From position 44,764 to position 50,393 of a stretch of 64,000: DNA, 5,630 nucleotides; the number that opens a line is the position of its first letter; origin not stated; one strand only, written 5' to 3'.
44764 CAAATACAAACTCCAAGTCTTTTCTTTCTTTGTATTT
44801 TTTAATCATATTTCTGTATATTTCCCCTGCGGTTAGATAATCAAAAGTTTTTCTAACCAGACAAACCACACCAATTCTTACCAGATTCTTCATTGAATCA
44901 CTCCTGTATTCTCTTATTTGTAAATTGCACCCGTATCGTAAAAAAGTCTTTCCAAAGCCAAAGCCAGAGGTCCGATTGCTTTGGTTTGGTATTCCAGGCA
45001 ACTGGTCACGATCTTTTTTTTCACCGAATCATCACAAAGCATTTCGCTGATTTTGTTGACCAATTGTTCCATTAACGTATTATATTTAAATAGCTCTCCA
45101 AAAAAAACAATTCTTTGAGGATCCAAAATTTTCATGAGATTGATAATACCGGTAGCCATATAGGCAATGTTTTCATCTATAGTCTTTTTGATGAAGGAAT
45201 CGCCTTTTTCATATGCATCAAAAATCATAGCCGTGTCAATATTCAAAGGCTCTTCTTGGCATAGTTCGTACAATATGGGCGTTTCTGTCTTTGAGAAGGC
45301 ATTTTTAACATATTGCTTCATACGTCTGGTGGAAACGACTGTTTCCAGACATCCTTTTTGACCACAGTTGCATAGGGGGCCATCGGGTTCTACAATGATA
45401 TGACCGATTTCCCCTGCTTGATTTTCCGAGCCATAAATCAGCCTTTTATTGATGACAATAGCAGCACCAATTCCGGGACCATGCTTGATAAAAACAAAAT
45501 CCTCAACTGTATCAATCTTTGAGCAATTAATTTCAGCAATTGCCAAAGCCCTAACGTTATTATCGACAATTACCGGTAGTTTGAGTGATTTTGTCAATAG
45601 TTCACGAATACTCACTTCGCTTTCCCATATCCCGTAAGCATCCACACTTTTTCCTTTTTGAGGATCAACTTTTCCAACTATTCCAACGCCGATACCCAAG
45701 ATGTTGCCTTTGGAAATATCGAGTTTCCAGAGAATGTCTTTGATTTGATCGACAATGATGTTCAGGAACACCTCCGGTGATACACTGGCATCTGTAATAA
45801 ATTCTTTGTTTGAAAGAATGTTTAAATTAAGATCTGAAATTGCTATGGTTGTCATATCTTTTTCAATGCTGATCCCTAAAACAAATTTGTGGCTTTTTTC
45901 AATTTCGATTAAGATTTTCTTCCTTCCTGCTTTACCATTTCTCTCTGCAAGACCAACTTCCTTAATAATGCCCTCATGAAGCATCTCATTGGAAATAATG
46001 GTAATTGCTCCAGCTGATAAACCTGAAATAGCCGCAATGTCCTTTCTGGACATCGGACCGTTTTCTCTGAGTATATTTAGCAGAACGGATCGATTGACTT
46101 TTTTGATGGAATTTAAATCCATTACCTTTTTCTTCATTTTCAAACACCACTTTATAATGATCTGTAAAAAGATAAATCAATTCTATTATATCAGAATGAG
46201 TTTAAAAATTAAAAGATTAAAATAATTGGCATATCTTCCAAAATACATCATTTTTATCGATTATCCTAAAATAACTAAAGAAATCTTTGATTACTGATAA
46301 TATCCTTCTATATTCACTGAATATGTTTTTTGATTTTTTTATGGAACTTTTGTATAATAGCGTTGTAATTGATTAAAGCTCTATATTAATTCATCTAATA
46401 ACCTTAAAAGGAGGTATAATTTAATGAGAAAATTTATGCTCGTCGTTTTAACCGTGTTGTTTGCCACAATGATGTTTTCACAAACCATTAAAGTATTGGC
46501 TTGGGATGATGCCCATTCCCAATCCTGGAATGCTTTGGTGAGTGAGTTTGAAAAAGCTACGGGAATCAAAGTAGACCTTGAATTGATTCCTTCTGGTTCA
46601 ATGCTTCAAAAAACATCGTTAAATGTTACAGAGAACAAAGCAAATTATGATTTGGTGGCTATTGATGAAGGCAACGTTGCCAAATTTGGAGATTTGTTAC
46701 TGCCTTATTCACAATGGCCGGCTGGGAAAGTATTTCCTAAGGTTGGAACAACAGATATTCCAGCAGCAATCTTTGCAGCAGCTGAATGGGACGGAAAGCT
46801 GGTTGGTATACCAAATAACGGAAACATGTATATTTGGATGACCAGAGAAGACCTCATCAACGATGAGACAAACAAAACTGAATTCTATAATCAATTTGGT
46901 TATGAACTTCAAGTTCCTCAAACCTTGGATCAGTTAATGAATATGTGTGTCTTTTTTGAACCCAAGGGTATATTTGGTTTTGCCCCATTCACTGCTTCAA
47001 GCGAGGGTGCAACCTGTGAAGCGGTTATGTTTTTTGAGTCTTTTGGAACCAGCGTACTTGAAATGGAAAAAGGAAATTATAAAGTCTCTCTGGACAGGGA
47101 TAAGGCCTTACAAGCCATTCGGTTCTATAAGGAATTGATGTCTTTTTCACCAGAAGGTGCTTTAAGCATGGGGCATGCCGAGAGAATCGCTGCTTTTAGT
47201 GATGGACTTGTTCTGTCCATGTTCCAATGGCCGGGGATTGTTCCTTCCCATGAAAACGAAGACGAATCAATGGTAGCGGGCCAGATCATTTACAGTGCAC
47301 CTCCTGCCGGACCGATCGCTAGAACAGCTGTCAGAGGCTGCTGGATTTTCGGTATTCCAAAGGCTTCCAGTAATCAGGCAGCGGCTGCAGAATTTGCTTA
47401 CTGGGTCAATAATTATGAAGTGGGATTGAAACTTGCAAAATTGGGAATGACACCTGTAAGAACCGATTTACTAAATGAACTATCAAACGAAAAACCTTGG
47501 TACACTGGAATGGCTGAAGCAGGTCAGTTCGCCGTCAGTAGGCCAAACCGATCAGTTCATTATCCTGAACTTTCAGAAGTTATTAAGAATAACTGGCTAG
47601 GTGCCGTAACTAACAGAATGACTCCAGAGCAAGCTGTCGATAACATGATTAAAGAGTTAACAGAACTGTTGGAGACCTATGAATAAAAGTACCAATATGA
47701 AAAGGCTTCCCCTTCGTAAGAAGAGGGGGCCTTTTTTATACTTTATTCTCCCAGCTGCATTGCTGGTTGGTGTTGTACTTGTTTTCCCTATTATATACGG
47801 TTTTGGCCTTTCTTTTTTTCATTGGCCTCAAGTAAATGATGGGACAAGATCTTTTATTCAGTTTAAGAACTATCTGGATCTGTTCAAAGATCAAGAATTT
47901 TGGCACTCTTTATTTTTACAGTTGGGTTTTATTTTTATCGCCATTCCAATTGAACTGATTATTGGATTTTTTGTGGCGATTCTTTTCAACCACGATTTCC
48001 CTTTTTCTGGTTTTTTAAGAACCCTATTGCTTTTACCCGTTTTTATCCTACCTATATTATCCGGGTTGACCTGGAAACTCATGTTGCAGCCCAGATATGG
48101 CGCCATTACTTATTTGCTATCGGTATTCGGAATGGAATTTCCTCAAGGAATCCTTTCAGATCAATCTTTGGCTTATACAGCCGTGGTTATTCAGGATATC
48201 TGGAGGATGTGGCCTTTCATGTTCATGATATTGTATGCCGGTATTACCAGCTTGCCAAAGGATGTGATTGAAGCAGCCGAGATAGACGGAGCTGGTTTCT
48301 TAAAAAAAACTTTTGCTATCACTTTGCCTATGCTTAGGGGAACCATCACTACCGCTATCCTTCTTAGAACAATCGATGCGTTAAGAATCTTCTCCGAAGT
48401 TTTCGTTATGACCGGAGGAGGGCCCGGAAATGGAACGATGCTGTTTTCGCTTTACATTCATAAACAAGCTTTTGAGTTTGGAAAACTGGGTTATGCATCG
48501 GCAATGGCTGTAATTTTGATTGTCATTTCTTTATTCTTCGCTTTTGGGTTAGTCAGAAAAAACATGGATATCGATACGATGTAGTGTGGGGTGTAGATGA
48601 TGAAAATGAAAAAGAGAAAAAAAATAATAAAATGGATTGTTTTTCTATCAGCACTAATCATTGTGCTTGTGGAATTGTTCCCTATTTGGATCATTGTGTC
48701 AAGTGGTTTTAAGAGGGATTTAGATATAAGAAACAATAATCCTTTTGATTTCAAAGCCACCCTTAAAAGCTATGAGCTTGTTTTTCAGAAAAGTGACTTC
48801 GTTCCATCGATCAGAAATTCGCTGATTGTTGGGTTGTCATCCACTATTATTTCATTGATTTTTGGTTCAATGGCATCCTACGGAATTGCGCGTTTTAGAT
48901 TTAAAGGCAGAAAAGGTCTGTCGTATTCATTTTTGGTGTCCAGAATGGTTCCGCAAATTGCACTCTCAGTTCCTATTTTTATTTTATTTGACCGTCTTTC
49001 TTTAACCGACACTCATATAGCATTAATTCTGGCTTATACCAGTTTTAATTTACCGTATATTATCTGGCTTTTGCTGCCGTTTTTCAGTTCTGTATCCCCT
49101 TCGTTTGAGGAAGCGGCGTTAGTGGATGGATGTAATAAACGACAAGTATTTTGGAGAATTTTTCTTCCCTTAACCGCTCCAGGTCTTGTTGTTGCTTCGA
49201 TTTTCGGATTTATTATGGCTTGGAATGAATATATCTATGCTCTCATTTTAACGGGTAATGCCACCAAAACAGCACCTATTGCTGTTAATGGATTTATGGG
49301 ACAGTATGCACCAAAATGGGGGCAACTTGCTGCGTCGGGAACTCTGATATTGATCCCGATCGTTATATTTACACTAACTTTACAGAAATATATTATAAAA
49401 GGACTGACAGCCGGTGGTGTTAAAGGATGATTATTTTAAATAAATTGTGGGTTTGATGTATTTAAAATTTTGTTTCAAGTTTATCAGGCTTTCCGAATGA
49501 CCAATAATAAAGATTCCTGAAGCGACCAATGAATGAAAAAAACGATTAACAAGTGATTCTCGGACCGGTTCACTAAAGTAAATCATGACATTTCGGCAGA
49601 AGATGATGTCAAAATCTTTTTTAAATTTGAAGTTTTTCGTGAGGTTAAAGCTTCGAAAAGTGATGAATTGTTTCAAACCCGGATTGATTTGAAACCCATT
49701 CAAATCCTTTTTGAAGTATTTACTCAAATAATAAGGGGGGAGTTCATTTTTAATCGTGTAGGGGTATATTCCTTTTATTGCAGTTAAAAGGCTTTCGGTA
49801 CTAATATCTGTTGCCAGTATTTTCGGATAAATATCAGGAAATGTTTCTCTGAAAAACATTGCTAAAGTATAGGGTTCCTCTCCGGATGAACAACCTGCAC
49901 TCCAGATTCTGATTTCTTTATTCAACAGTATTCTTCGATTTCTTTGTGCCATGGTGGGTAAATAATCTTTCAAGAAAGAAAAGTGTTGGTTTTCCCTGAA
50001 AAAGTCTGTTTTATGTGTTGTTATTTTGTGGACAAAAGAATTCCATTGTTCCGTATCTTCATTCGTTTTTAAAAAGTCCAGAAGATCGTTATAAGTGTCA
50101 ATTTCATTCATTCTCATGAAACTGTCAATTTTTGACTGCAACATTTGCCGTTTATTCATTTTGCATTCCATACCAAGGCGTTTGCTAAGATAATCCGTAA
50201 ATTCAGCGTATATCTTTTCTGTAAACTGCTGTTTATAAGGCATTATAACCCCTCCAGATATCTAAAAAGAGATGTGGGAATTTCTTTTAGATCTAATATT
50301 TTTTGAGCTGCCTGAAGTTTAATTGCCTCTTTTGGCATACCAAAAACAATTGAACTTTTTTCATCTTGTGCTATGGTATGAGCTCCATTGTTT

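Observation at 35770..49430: Apparently complete transketolase-type sulfoglycolysis (sulfo-TK) cluster in a Thermotogota-like genome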

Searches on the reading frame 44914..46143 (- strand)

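Call 3: search_protein_families(library=pfam, proteins=[window:44914-46143:-])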
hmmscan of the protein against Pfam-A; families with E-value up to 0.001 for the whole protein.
window:44914-46143:- (409 aa): 3 families
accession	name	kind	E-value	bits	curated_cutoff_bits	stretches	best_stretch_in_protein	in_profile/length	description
PF00480.26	ROK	-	2.8e-50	171.9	22.9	1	89-398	2-293/294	ROK family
PF13412.12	HTH_24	-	5.5e-06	26.3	21.9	1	21-61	8-48/48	Winged helix-turn-helix DNA-binding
PF01047.28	MarR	-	8.7e-05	22.8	24.6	1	20-61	7-48/59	MarR family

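Call 4: search_protein_families(library=ncbifam, proteins=[window:44914-46143:-])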
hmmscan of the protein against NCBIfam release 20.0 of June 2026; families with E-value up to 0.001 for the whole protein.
window:44914-46143:- (409 aa): 12 families
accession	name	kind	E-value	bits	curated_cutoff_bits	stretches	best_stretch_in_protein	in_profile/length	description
NF047937.1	TransRegNagC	equivalog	1.7e-51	175.7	650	1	9-396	4-383/399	DNA-binding transcriptional regulator NagC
TIGR00744.1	ROK_glcA_fam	subfamily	2.5e-41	142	260.35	1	94-364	6-274/318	ROK family glucokinase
NF049930.1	TransRegMlc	equivalog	8.5e-41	140.6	530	1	5-362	5-354/405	sugar metabolism global transcriptional regulator Mlc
NF003461.0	PRK05082.1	subfamily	2e-25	89.8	283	1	176-350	85-242/291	N-acetylmannosamine kinase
NF047821.1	NactlManKinNanK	equivalog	1.9e-23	83.4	450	1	91-353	6-245/288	N-acetylmannosamine kinase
NF007251.0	PRK09698.1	equivalog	2e-23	83.1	253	1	82-384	2-284/304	allose kinase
NF042998.1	bglucokin_BglK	equivalog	3.7e-22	78.9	550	1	132-374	38-267/291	beta-glucoside kinase BglK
NF009835.0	PRK13310.1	equivalog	7.1e-20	71.5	380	1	127-371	36-275/303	N-acetylglucosamine kinase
NF045551.1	GK_Pyrobac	equivalog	2.4e-18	66.5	500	1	143-396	43-280/294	ATP-dependent glucokinase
NF007108.0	PRK09557.1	equivalog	6.7e-17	61.7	443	1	131-379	41-283/303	fructokinase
NF009836.0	PRK13311.1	equivalog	2.2e-07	30.3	551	1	131-281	40-200/256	N-acetyl-D-glucosamine kinase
NF045550.1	FrctkaseScrK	equivalog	4.2e-07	29.7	400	1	101-253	18-161/293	fructokinase ScrK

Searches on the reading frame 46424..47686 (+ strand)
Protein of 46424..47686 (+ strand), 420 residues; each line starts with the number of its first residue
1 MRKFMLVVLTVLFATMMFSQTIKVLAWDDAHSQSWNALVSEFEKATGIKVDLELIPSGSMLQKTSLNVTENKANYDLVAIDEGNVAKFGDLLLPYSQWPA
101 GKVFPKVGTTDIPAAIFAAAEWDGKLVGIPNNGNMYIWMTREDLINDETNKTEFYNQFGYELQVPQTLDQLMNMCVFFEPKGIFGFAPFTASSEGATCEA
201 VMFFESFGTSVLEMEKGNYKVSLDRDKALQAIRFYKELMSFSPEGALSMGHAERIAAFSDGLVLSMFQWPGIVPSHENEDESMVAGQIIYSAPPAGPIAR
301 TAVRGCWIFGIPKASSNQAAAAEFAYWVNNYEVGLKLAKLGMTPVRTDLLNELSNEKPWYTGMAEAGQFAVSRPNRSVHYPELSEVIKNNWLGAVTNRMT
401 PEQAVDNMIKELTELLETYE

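Call 5: search_protein_families(library=ncbifam, proteins=[window:46424-47686:+])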
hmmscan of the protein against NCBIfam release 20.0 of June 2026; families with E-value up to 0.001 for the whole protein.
window:46424-47686:+ (420 aa): 0 families

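Call 43: search_solved_structures(query=window:46424-47686:+, max_evalue=0.001)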
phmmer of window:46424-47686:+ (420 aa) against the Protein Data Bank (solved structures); distinct sequences matched with E-value up to 0.001: 10.
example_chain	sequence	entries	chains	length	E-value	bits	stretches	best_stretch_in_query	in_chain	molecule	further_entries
6dtq_A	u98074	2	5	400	2.2e-24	89.4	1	123-416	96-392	maltose-binding protein MalE3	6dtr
1eu8_A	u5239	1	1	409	2.2e-19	72.9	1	155-419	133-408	TREHALOSE/MALTOSE BINDING PROTEIN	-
5ci5_A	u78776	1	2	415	1.4e-12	50.6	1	164-412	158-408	Extracellular solute-binding protein family 1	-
7nbz_A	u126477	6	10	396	5.2e-10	42.1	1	30-416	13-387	Sulfoquinovosyl binding protein | Sulfoquinovosyl glycerol-binding protein SmoF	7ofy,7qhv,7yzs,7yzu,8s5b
6jaz_A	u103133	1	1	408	3.3e-08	36.1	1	182-416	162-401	ABC transporter, periplasmic substrate-binding protein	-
6jb0_A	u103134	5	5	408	7.4e-08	35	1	182-416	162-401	ABC transporter, periplasmic substrate-binding protein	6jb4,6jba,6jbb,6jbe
5iai_A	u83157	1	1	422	4e-07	32.6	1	21-329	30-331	Sugar ABC transporter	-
4rya_A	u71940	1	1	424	1.3e-05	27.6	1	36-332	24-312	ABC transporter substrate binding protein (Sorbitol)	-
4qrz_A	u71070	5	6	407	0.00022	23.6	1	29-411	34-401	ABC-TYPE SUGAR TRANSPORTER | ABC transporter, substrate binding protein (Sugar)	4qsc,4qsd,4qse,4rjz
3k01_A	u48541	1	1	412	0.00098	21.4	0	215-418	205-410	Acarbose/maltose binding protein GacH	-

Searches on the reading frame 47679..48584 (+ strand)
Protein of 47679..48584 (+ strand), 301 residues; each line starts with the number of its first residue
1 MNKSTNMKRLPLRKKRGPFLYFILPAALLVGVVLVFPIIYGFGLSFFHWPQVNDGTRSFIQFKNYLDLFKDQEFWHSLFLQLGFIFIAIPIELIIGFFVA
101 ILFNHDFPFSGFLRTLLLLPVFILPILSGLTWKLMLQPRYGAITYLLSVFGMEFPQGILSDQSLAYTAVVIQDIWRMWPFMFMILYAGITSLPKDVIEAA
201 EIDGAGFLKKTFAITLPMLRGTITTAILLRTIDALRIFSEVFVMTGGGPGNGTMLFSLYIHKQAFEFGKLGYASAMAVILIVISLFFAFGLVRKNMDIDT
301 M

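Call 5: search_protein_families(library=ncbifam, proteins=[window:47679-48584:+])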
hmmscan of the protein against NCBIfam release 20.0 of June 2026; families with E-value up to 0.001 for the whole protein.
window:47679-48584:+ (301 aa): 17 families
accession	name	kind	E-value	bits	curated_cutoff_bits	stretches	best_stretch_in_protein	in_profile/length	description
NF007852.0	PRK10561.1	equivalog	6.6e-27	95.1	335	1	22-285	15-278/295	sn-glycerol-3-phosphate ABC transporter permease UgpA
NF040931.1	ABC_arch_GlcT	equivalog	8.3e-23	81.4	360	1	23-285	2-261/278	glucose ABC transporter permease GlcT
NF008232.0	PRK10999.1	equivalog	3.1e-15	55.9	392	1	51-283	256-503/520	maltose ABC transporter permease MalF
TIGR01581.1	Mo_ABC_porter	hypoth_equivalog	1.9e-12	47.1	210.3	1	64-284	9-219/225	ABC transporter permease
TIGR02140.1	permease_CysW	equivalog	7.8e-12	45.2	329.1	1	62-286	33-247/261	sulfate ABC transporter permease subunit CysW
TIGR02141.1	modB_ABC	equivalog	2.8e-11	43.4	182.6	1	84-288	6-199/208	molybdate ABC transporter permease subunit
TIGR00969.1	3a0106s02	subfamily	5.7e-11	42.4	240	1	61-287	46-262/272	sulfate ABC transporter permease subunit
NF007044.0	PRK09497.1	equivalog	9.8e-11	41.6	348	1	56-285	44-265/285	spermidine/putrescine ABC transporter permease PotB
NF008620.0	PRK11602.1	equivalog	3.6e-10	39.5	442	1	24-288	24-269/291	sulfate/thiosulfate ABC transporter permease CysW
NF007963.0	PRK10683.1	equivalog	7.2e-09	35.5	489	1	59-285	80-299/317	putrescine ABC transporter permease PotH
NF011624.0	PRK15050.1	equivalog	8.7e-09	34.9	247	1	12-286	17-277/297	2-aminoethylphosphonate ABC transporter permease subunit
NF043074.1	MMSYN1_0196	equivalog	1e-08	34.9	350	1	21-285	12-253/277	spermidine/putrescine ABC transporter permease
TIGR02139.1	permease_CysT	equivalog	2.3e-08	34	246.1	1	60-288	34-252/265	sulfate ABC transporter permease subunit CysT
TIGR03262.1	PhnU2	equivalog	8.2e-08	31.3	593.25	1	27-286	11-248/546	putative 2-aminoethylphosphonate ABC transporter permease subunit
NF006939.0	PRK09421.1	equivalog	4.7e-06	26.2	262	1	72-265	6-193/230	molybdate ABC transporter permease subunit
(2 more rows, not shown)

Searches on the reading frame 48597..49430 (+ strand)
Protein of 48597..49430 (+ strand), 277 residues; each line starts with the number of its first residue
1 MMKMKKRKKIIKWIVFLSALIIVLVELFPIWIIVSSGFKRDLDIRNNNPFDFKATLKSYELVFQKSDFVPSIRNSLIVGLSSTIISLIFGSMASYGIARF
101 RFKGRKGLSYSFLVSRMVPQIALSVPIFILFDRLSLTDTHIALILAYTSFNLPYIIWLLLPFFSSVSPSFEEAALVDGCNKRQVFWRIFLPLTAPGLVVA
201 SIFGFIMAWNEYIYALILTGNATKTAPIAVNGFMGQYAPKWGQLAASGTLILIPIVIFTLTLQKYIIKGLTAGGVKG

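Call 5: search_protein_families(library=ncbifam, proteins=[window:48597-49430:+])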
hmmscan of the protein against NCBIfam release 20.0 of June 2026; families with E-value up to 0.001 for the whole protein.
window:48597-49430:+ (277 aa): 27 families (the best 25 are shown)
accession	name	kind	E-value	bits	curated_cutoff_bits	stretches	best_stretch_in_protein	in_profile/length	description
NF040932.1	ABC_arch_GlcU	equivalog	3e-36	125.5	340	1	14-274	4-268/272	glucose ABC transporter permease GlcU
NF008231.0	PRK10998.1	equivalog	8.6e-32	110.9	261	1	72-277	85-296/296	maltose ABC transporter permease MalG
NF043073.1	MMSYN1_0195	equivalog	2.7e-24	85.5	1250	1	8-223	2-210/1021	spermidine/putrescine ABC transporter permease/substrate-binding protein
NF007047.0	PRK09500.1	equivalog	1.5e-21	77.2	326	1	20-233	12-221/257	spermidine/putrescine ABC transporter permease PotC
NF008210.0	PRK10973.1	equivalog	5.4e-18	65.7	297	1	66-271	71-277/281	sn-glycerol-3-phosphate ABC transporter permease UgpE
TIGR01581.1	Mo_ABC_porter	hypoth_equivalog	1.2e-15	57.7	210.3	1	62-231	13-197/225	ABC transporter permease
TIGR02141.1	modB_ABC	equivalog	2.3e-14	53.5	182.6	1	75-260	3-199/208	molybdate ABC transporter permease subunit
TIGR00969.1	3a0106s02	subfamily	2.4e-14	53.5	240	1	52-259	43-264/272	sulfate ABC transporter permease subunit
TIGR02139.1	permease_CysT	equivalog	2.1e-13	50.5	246.1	1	56-237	36-232/265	sulfate ABC transporter permease subunit CysT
NF011624.0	PRK15050.1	equivalog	4.1e-13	49.1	247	2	139-231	160-252/297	2-aminoethylphosphonate ABC transporter permease subunit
TIGR02140.1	permease_CysW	equivalog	1.9e-11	43.9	329.1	1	52-264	29-253/261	sulfate ABC transporter permease subunit CysW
NF008208.0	PRK10971.1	equivalog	2.8e-11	43.4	415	1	57-226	45-227/277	sulfate/thiosulfate ABC transporter permease CysT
NF007889.0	PRK10592.1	equivalog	9.1e-11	41.9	476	1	56-259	49-257/281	putrescine ABC transporter permease PotI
TIGR03226.1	PhnU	equivalog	1.3e-10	41.2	283.45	1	143-231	182-270/311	2-aminoethylphosphonate ABC transporter permease subunit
NF006939.0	PRK09421.1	equivalog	2.2e-10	40.3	262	1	71-266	11-220/230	molybdate ABC transporter permease subunit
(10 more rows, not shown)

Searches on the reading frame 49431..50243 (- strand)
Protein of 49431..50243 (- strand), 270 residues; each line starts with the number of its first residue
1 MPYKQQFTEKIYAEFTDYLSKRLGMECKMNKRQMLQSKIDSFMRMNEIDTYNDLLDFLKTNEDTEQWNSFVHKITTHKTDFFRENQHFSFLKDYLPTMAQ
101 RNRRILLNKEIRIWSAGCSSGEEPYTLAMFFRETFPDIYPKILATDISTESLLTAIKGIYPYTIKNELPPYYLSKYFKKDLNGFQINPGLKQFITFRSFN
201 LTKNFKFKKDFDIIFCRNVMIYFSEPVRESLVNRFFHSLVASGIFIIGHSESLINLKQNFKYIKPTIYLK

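Call 5: search_protein_families(library=ncbifam, proteins=[window:49431-50243:-])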
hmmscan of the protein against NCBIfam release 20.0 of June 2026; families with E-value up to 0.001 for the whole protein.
window:49431-50243:- (270 aa): 2 families
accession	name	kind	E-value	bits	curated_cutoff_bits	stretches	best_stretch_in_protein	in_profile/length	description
NF007902.0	PRK10611.1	equivalog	1.2e-46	159.3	435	1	11-268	26-281/287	protein-glutamate O-methyltransferase CheR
TIGR04345.1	ovoA_Cterm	equivalog_domain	0.00051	19.6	170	1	92-248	23-170/242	putative 4-mercaptohistidine N1-methyltransferase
